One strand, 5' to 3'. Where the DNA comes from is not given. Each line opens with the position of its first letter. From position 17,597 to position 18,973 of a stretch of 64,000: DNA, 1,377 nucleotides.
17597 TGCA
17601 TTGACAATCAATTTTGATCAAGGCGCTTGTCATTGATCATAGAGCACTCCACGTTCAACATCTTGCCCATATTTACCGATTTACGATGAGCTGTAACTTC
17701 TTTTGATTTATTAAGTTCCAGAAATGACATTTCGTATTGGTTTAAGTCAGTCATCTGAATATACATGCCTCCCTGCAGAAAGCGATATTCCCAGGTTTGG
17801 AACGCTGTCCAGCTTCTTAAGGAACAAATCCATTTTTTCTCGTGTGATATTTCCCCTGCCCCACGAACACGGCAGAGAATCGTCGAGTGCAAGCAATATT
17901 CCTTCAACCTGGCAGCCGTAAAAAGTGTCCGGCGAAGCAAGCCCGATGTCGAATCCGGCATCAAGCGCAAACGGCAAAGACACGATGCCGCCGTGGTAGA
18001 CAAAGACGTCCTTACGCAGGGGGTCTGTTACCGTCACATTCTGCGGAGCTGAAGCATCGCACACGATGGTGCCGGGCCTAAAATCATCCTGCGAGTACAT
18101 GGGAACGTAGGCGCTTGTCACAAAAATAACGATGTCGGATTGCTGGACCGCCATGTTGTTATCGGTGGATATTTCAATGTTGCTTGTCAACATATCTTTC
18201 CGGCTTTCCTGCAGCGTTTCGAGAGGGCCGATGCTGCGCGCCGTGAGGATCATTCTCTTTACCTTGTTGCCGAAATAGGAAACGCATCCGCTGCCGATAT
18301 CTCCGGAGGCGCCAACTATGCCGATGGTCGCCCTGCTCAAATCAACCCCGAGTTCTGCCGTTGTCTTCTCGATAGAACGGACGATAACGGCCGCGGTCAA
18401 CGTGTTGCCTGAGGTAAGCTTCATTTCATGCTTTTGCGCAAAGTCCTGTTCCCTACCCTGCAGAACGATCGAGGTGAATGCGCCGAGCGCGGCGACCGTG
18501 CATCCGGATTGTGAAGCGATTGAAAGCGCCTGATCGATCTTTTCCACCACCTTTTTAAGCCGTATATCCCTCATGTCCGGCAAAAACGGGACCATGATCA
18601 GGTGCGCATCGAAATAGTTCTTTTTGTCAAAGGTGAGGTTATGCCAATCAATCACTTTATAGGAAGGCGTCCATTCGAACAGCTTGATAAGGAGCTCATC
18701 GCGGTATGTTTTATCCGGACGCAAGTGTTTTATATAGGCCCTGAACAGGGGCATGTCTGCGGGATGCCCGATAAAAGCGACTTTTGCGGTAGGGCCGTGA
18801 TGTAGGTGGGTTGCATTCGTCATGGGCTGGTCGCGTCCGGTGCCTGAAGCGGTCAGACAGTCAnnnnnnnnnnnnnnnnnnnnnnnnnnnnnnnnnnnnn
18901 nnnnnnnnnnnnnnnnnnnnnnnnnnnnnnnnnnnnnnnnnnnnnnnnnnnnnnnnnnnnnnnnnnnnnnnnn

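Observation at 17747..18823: Cyanobacterial-type acyl-ACP reductase homologue with no aldehyde-deformylating oxygenase partner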

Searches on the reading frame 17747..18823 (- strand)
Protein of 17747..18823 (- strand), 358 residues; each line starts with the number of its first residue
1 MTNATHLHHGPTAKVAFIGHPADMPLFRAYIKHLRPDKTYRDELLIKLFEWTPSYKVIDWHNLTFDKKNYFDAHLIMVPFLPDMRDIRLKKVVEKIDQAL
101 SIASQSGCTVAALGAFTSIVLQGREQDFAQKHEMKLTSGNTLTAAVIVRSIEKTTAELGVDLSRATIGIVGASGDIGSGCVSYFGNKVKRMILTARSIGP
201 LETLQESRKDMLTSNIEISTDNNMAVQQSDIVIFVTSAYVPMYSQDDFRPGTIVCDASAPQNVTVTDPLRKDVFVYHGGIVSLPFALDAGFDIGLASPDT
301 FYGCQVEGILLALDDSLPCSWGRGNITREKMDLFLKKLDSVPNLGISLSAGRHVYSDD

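Call 6: search_protein_families(library=pfam, proteins=[window:17747-18823:-], max_evalue=0.01)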
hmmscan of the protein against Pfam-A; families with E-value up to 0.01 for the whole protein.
window:17747-18823:- (358 aa): 1 family
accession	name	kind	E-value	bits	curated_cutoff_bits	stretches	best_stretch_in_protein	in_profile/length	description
PF01488.26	Shikimate_DH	-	5.4e-05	23.7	24.3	1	161-276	9-130/138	Shikimate / quinate 5-dehydrogenase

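Call 7: search_protein_families(library=ncbifam, proteins=[window:17747-18823:-], max_evalue=0.01)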
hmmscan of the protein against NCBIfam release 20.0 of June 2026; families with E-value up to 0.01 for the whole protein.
window:17747-18823:- (358 aa): 8 families
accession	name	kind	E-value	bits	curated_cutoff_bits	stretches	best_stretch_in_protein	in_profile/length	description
TIGR04058.1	AcACP_reductase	equivalog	3.4e-34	118.7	449.7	1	58-333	42-324/339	long-chain acyl-[acyl-carrier-protein] reductase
NF053554.1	prodigi_MAP_PigE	equivalog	1.2e-23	83.4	850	1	88-323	78-314/837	prodigiosin MAP biosynthesis aminotransferase PigE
TIGR03944.1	dehyd_SbnB_fam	equivalog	0.00087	18.4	326.9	1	163-258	131-229/327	2,3-diaminopropionate biosynthesis protein SbnB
NF006099.0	PRK08251.1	equivalog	0.0019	17.5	253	1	164-235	4-73/250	SDR family oxidoreductase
TIGR01915.1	npdG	equivalog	0.0028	17.6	149.8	1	167-239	3-79/220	NADPH-dependent F420 reductase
NF006379.0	PRK08618.1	equivalog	0.0067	15.8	417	0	190-254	154-218/326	ornithine cyclodeaminase family protein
NF004792.0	PRK06139.1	equivalog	0.0067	15.5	308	0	162-227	6-71/327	SDR family oxidoreductase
NF006565.0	PRK09072.1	equivalog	0.009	15.6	238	0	161-220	2-63/265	SDR family oxidoreductase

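Call 8: search_solved_structures(query=window:17747-18823:-, max_evalue=1, show_alignments=2)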
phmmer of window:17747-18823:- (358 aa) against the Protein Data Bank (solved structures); distinct sequences matched with E-value up to 1: 7.
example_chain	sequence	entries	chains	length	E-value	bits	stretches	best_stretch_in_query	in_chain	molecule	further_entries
6jzu_A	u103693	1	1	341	3.3e-25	92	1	52-333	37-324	Long-chain acyl-[acyl-carrier-protein] reductase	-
6jzq_A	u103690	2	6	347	3.5e-25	91.9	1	52-333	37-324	Long-chain acyl-[acyl-carrier-protein] reductase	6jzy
6jzz_A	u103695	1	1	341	6.9e-24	87.6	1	52-333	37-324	Long-chain acyl-[acyl-carrier-protein] reductase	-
4ppm_A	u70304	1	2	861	2.7e-10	42.9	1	48-316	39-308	Aminotransferase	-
9e4x_A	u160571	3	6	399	3.5e-05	26.1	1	47-288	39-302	Amino acid adenylation domain protein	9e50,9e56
9e4s_A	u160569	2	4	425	4.2e-05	25.9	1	47-288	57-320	Amino acid adenylation domain protein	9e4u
3oj0_A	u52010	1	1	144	0.18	13.9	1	173-264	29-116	Glutamyl-tRNA reductase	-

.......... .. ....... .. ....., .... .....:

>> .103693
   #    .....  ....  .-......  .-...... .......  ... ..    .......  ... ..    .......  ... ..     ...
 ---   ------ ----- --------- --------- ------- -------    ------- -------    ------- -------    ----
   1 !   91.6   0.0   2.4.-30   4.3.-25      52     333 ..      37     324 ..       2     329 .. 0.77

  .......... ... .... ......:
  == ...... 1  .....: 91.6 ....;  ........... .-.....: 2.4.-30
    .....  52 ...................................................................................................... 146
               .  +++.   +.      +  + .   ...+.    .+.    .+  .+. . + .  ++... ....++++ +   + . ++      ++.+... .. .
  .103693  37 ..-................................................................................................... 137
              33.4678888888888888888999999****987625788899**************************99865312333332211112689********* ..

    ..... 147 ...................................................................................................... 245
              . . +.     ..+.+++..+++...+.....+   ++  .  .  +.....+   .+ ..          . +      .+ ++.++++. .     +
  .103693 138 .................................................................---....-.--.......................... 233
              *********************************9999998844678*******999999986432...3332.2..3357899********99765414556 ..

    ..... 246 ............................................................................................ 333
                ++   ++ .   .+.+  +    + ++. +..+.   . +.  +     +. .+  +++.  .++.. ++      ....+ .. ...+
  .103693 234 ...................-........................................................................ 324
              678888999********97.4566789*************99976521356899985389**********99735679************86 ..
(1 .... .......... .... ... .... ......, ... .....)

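Call 10: find_homologous_proteins(query=window:17747-18823:-, max_evalue=0.00001)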
Query window:17747-18823:- (358 aa): 365 proteins with E <= 0.00001 among 7957 candidates; the best 120 are listed.
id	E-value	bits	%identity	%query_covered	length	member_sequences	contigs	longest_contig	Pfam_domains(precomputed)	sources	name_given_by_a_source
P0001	1.1e-237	806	100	100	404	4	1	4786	-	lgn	-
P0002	4.2e-203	692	84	100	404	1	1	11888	-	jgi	jgi:fatty aldehyde-generating acyl-ACP reductase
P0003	7.6e-202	688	83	100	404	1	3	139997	-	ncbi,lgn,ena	-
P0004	2.2e-199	680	82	100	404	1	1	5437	-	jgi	jgi:fatty aldehyde-generating acyl-ACP reductase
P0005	2.4e-198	676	86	96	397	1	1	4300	-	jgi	jgi:fatty aldehyde-generating acyl-ACP reductase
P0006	4.2e-195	666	83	98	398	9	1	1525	-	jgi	jgi:predicted amino acid dehydrogenase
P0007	6.0e-190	649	81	96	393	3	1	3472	-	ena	-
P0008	6.1e-187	639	83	94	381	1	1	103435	PF01488.27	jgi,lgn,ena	-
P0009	3.6e-178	610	77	96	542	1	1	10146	PF01488.27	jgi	jgi:predicted amino acid dehydrogenase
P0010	3.0e-175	600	72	99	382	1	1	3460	-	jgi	jgi:predicted amino acid dehydrogenase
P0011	6.4e-174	596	74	97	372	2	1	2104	-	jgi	jgi:predicted amino acid dehydrogenase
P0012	1.9e-164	565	71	96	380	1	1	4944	PF01118.31,PF01488.27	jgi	jgi:fatty aldehyde-generating acyl-ACP reductase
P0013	2.6e-162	558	71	97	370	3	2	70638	PF01488.27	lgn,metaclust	metaclust:\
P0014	1.7e-159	548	71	94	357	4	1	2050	-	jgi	jgi:predicted amino acid dehydrogenase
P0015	2.9e-159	548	69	96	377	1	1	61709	PF02423.22,PF01118.31,PF01488.27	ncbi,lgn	-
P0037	4.4e-130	452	56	96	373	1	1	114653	PF01488.27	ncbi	ncbi:hypothetical protein ACFL5V_00630 [Fibrobacterota bacterium]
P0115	5.7e-116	405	53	96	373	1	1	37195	-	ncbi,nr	ncbi:MAG: hypothetical protein JW940_21510 [Polyangiaceae bacterium]|nr:hypothetical protein [Polyan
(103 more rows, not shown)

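Call 11: find_encoding_contigs(protein=P0003, flank=10000, max_places=2)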
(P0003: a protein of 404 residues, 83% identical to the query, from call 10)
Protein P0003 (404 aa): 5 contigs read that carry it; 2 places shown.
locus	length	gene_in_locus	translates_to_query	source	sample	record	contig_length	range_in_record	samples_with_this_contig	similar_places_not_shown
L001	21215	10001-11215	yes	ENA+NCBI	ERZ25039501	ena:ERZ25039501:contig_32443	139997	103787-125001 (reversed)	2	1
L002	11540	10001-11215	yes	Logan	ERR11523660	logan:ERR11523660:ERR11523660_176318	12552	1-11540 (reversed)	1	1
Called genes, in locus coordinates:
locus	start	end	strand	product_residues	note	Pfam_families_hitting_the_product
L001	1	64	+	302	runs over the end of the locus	PF01904:DUF72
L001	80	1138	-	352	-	PF00817:IMS, PF11798:IMS_HHH, PF21704:POLH-Rev1_HhH (weak), PF21999:IMS_HHH_1, PF11799:IMS_C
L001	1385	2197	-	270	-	PF13487:HD_5, PF01966:HD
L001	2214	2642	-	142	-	PF00072:Response_reg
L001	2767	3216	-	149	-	PF07386:DUF1499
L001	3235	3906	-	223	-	PF09837:DUF2064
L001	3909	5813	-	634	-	PF26314:MptA_B_family, PF00535:Glycos_transf_2, PF13641:Glyco_tranf_2_3 (weak)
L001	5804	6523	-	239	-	PF04784:DUF547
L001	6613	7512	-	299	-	-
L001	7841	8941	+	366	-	PF00072:Response_reg, PF00512:HisKA (faint), PF02518:HATPase_c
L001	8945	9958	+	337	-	PF03364:Polyketide_cyc, PF10604:Polyketide_cyc2 (weak), PF07238:PilZ (faint)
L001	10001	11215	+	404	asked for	-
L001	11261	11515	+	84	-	PF00550:PP-binding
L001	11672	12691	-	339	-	PF05598:DUF772, PF01609:DDE_Tnp_1, PF13359:DDE_Tnp_4 (weak)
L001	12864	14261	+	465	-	PF00501:AMP-binding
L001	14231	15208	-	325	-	PF04055:Radical_SAM, PF13282:DUF4070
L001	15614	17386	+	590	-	PF02776:TPP_enzyme_N, PF00205:TPP_enzyme_M, PF02775:TPP_enzyme_C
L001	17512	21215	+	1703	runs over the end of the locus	PF00069:Pkinase, PF03109:ABC1 (weak), PF07714:PK_Tyr_Ser-Thr, PF14531:Kinase-like (faint), PF07693:KAP_NTPase (weak), PF13191:AAA_16, PF13185:GAF_2, PF02518:HATPase_c, +2 more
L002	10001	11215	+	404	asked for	-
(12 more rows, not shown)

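Call 12: find_encoding_contigs(protein=P0037, flank=10000, max_places=2)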
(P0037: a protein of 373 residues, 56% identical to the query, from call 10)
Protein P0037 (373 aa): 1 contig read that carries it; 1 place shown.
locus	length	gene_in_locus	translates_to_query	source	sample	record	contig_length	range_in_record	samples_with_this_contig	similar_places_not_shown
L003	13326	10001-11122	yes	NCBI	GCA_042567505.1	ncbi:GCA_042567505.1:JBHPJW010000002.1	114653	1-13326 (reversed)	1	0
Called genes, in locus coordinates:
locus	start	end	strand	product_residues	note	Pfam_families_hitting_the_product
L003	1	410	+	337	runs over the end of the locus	-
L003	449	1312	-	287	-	PF00215:OMPdecase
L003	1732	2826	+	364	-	PF00072:Response_reg, PF00512:HisKA (weak), PF02518:HATPase_c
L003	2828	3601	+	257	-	PF10604:Polyketide_cyc2, PF03364:Polyketide_cyc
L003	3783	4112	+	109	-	PF04480:DUF559, PF18741:MTES_1575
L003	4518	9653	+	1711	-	PF00069:Pkinase, PF07714:PK_Tyr_Ser-Thr, PF03109:ABC1 (faint), PF13191:AAA_16, PF13424:TPR_12 (faint), PF01590:GAF, PF13185:GAF_2, PF02518:HATPase_c, +1 more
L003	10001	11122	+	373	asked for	PF01488:Shikimate_DH (faint)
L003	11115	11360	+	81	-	PF00550:PP-binding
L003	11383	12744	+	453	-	PF00501:AMP-binding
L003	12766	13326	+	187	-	PF01073:3Beta_HSD, PF01370:Epimerase, PF02719:Polysacc_synt_2, PF04321:RmlD_sub_bind, PF05368:NmrA, PF07993:NAD_binding_4, PF16363:GDP_Man_Dehyd, PF13460:NAD_binding_10, +1 more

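Call 13: find_encoding_contigs(protein=P0115, flank=10000, max_places=2)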
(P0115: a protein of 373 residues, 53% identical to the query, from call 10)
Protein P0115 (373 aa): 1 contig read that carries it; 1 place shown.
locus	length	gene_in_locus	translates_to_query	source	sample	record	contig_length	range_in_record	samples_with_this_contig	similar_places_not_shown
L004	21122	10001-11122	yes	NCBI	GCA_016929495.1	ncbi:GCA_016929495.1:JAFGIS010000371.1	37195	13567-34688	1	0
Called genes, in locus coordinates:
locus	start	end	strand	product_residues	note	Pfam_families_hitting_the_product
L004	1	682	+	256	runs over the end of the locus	PF06271:RDD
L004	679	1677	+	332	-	PF28475:DUF8413, PF01944:SpoIIM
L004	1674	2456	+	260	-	-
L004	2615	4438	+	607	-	PF13559:DUF4129, PF14258:DUF4350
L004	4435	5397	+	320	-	PF20030:bpMoxR (weak), PF00158:Sigma54_activat (faint), PF07726:AAA_3, PF07728:AAA_5, PF00004:AAA (weak), PF17863:AAA_lid_2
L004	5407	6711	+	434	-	PF01882:DUF58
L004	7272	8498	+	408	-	PF00072:Response_reg, PF02518:HATPase_c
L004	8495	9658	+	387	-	PF02518:HATPase_c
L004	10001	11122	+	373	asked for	-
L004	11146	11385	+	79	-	PF00550:PP-binding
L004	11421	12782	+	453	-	PF00501:AMP-binding, PF13193:AMP-binding_C (weak)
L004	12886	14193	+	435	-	PF02310:B12-binding, PF04055:Radical_SAM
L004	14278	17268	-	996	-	PF00512:HisKA, PF02518:HATPase_c, PF13589:HATPase_c_3 (faint), PF00072:Response_reg, PF02518:HATPase_c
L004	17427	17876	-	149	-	PF10604:Polyketide_cyc2, PF03364:Polyketide_cyc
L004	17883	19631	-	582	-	PF02776:TPP_enzyme_N, PF00205:TPP_enzyme_M, PF02775:TPP_enzyme_C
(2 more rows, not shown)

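Call 17: find_related_loci(query=A1, collection=genome_contigs, flank=10000)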
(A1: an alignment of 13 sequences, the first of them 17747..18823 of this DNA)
Query A1 (358 aa) in genome_contigs; peptide patterns used: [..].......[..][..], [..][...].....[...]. (x = any residue, [..] = any of these).
157 stretches matched a pattern; 92 encode a relative of the query (tblastn E <= 1e-3); the best 80 are kept; 79 distinct loci.
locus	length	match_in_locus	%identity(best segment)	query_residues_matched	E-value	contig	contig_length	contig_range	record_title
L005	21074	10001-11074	83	1-358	0e+0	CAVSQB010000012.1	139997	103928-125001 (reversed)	MAG: uncultured Fibrobacterota bacterium isolate MFD03044.bin.1.58 genome assembly, contig: contig_32443, whole genome s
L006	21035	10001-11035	69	14-358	1e-168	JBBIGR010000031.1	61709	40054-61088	MAG: Fibrobacteria bacterium isolate ETS170220_bin_96 NODE_419_length_61709_cov_7.860204, whole genome shotgun sequence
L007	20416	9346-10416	57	2-358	9e-143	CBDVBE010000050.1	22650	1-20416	MAG TPA_asm: uncultured bacterium isolate SRR22302353_binner13_Refined_44 genome assembly, contig: ERZ25073599.780, whol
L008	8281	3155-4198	57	11-358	3e-140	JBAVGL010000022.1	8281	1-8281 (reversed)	MAG: Chitinivibrionales bacterium isolate MFD06947_ilm_asm_bin9 k127_651, whole genome shotgun sequence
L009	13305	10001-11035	56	13-357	2e-137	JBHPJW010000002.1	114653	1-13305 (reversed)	Fibrobacterota bacterium isolate SAG AM-315-M03 AM-315-M03_NODE_2, whole genome shotgun sequence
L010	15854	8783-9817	56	14-358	1e-136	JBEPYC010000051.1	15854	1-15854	MAG: Chitinivibrionales bacterium isolate 02_S197.semibin_refined.153 NODE_683_length_15854_cov_1.349336:0-15854, whole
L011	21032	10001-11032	57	13-356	2e-136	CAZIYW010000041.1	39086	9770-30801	MAG TPA_asm: uncultured Fibrobacterota bacterium isolate binchicken_co256_1030 genome assembly, contig: NODE_1425_length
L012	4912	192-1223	57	14-357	9e-135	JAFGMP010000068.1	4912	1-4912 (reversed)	MAG: Candidatus Latescibacterota bacterium isolate Zod_Metabat.481 k87_1250444, whole genome shotgun sequence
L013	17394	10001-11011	55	2-339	4e-129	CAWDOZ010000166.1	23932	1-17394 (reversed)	MAG: uncultured Fibrobacterota bacterium isolate MFD04752.bin.2.93 genome assembly, contig: contig_55010, whole genome s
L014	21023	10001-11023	54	14-355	4e-128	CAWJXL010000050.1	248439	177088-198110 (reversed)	MAG: uncultured Fibrobacterota bacterium isolate MFD01231.bin.2.73 genome assembly, contig: contig_9596, whole genome sh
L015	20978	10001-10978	56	14-339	3e-127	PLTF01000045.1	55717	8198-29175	MAG: Fibrobacteres bacterium isolate bog_1184 73.20120700_S1D.234_contig_88213, whole genome shotgun sequence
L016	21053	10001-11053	54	14-357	3e-126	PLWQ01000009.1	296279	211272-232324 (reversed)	MAG: Fibrobacteres bacterium isolate fen_1185 73.20120800_E1D.40_contig_205, whole genome shotgun sequence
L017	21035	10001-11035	55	14-358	3e-125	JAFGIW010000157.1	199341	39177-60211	MAG: Chitinispirillaceae bacterium isolate Zod_Metabat.237 k87_9875404, whole genome shotgun sequence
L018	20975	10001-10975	57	14-338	4e-124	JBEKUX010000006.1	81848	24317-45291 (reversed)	MAG: Chitinispirillaceae bacterium isolate SPRUCE 591 SPRUCE_591_6, whole genome shotgun sequence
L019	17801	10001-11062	51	8-358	7e-123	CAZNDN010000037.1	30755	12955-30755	MAG TPA_asm: uncultured Fibrobacterota bacterium isolate binchicken_co17_439 genome assembly, contig: NODE_4075_length_3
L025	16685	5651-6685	47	12-357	1e-107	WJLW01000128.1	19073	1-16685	MAG: Chitinivibrionales bacterium isolate Bin_355 k141_4644486, whole genome shotgun sequence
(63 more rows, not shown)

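Call 23: search_protein_families(library=ncbifam, proteins=[L001:12864-14261:+, L001:7841-8941:+], max_evalue=0.00001)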
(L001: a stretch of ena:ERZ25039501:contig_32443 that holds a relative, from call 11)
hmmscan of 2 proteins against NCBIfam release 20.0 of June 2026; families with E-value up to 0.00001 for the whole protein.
L001:12864-14261:+ (465 aa): 95 families (the best 25 are shown)
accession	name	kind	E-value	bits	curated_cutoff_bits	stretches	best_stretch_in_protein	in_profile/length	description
NF004837.0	PRK06187.1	subfamily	2.9e-61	207.3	476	1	125-452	168-501/531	long-chain-fatty-acid--CoA ligase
NF004114.0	PRK05605.1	equivalog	3.9e-56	190.6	766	1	116-451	210-547/575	long-chain-fatty-acid--CoA ligase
NF006523.0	PRK08974.1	equivalog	3.1e-54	184.1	884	1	127-453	206-533/561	long-chain-fatty-acid--CoA ligase FadD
NF006181.0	PRK08314.1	subfamily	9.6e-53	179.3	705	1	122-453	199-534/563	long-chain-fatty-acid--CoA ligase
NF052269.1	Staph_lig_FadD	equivalog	1e-52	179.1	650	1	21-449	29-469/499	long-chain-fatty-acid--CoA ligase FadD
NF004229.0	PRK05677.1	subfamily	8.7e-49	166.4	879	1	126-454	206-536/563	long-chain-fatty-acid--CoA ligase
NF009233.0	PRK12583.1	subfamily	3.5e-48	164.3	832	1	126-452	200-529/558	fatty acid CoA ligase family protein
TIGR01923.1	menE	equivalog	1.4e-47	162.5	330.15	1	25-451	5-424/442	o-succinylbenzoate--CoA ligase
NF002966.0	PRK03640.1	equivalog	1.6e-47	162.3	556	1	19-457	27-464/483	o-succinylbenzoate--CoA ligase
NF006442.0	PRK08751.1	equivalog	1.8e-47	162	1023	1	127-453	208-538/560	long-chain fatty acid--CoA ligase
NF005463.0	PRK07059.1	subfamily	9.1e-47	159.7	869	1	123-453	200-536/557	long-chain-fatty-acid--CoA ligase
NF009139.0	PRK12492.1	equivalog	7.9e-46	156.6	1018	1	116-453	196-542/562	long-chain-fatty-acid--CoA ligase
NF005714.0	PRK07529.1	subfamily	8.4e-46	156.5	632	1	95-444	185-546/640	acyl-CoA synthetase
NF005220.0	PRK06710.1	equivalog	1.9e-45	155.1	1116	1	126-451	205-531/563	long-chain-fatty-acid--CoA ligase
TIGR03205.1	pimA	equivalog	1e-44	152.9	705.6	1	127-452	192-523/541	dicarboxylate--CoA ligase PimA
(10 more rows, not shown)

L001:7841-8941:+ (366 aa): 123 families (the best 25 are shown)
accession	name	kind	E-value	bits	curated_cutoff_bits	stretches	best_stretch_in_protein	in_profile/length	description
NF041832.1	near_NosP_CTERM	subfamily_domain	3.2e-32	112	400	2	143-350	15-214/370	NahK/ErcS family hybrid sensor histidine kinase/response regulator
TIGR02956.1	TMAO_torS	equivalog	7.5e-32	110.4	676.5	2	144-350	473-671/967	TMAO reductase system sensor histidine kinase/response regulator TorS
NF041880.1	EPS_EpsF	equivalog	3.3e-26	91.8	900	1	135-350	274-480/492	response regulator EpsF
NF008302.0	PRK11091.1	equivalog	4.6e-25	87.9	838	2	142-352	290-496/779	aerobic respiration two-component sensor histidine kinase ArcB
TIGR01386.1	cztS_silS_copS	subfamily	1.1e-23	84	292.55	1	185-350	289-448/457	heavy metal sensor histidine kinase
NF008312.0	PRK11100.1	equivalog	1.6e-23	83.3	356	1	136-349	257-462/477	two-component system sensor histidine kinase CreC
NF046044.1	PnpS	equivalog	3.6e-23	82.2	400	1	128-350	163-380/390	two-component system histidine kinase PnpS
NF047874.1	MASE3_PAS_HK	subfamily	9.1e-23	80.9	560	1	124-350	386-614/655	MASE3 domain-containing sensor histidine kinase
NF011874.0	PRK15347.1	equivalog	2e-22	79.1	852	1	143-349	406-602/921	two component system sensor kinase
TIGR02966.1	phoR_proteo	equivalog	5e-22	78.3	334.2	1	111-349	90-323/333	phosphate regulon sensor histidine kinase PhoR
NF045595.1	HK_scytonemin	equivalog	1.6e-21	76.4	865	1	128-353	408-627/637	scytonemin biosynthesis sensor histidine kinase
NF041947.1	LuxQ_Vibrio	equivalog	1.7e-21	75.8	1200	1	132-352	469-687/843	quorum-sensing autoinducer 2 sensor kinase/phosphatase LuxQ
NF006800.0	PRK09303.1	equivalog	7.1e-21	74.6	342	1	135-360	151-375/383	histidine kinase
NF008099.0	PRK10841.1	equivalog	2.8e-20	71.7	920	1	138-351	473-680/949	two-component system sensor histidine kinase RcsC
NF008318.0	PRK11107.1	equivalog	4.3e-20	71.4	890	1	133-351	291-508/920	two-component sensor histidine kinase BarA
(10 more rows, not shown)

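Call 32: search_protein_representatives(protein=window:17747-18823:-)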
Query: 358 residues. Proteins with E-value up to 0.001 (for the whole library): 2094; up to 1e-10: 1159; up to 1e-30: 103. The best 150 are listed.
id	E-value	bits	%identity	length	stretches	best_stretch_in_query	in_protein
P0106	2.5e-117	408.1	57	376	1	14-357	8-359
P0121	3.7e-96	338.5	44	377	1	15-357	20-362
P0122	1.7e-78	280.4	40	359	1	14-350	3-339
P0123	1.6e-76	273.9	54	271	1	120-357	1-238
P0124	5.9e-70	252.3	40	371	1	11-332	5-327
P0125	4.1e-64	233.1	40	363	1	14-334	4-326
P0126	7.1e-64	232.3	38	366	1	13-335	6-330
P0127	7.5e-60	219.1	39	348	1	14-336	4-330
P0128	9.0e-59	215.5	36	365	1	11-336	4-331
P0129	4.1e-55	203.5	38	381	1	15-333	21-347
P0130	5.2e-55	203.2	35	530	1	16-332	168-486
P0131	3.1e-54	200.6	36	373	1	14-337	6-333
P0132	8.6e-51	189.3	47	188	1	9-195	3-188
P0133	6.0e-50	186.5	34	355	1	14-320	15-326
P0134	8.9e-50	186.0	36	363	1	26-337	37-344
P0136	1.6e-49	185.2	34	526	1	17-333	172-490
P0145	1.0e-44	169.3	35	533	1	9-333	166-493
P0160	1.4e-37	145.9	33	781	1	13-332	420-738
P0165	1.0e-36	143.0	33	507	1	15-336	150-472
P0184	5.2e-35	137.4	31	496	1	13-331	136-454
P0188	9.1e-35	136.6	32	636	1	14-331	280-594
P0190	2.3e-34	135.3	31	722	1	13-330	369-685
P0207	4.5e-32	127.8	30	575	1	13-330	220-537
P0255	1.6e-28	116.1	30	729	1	14-316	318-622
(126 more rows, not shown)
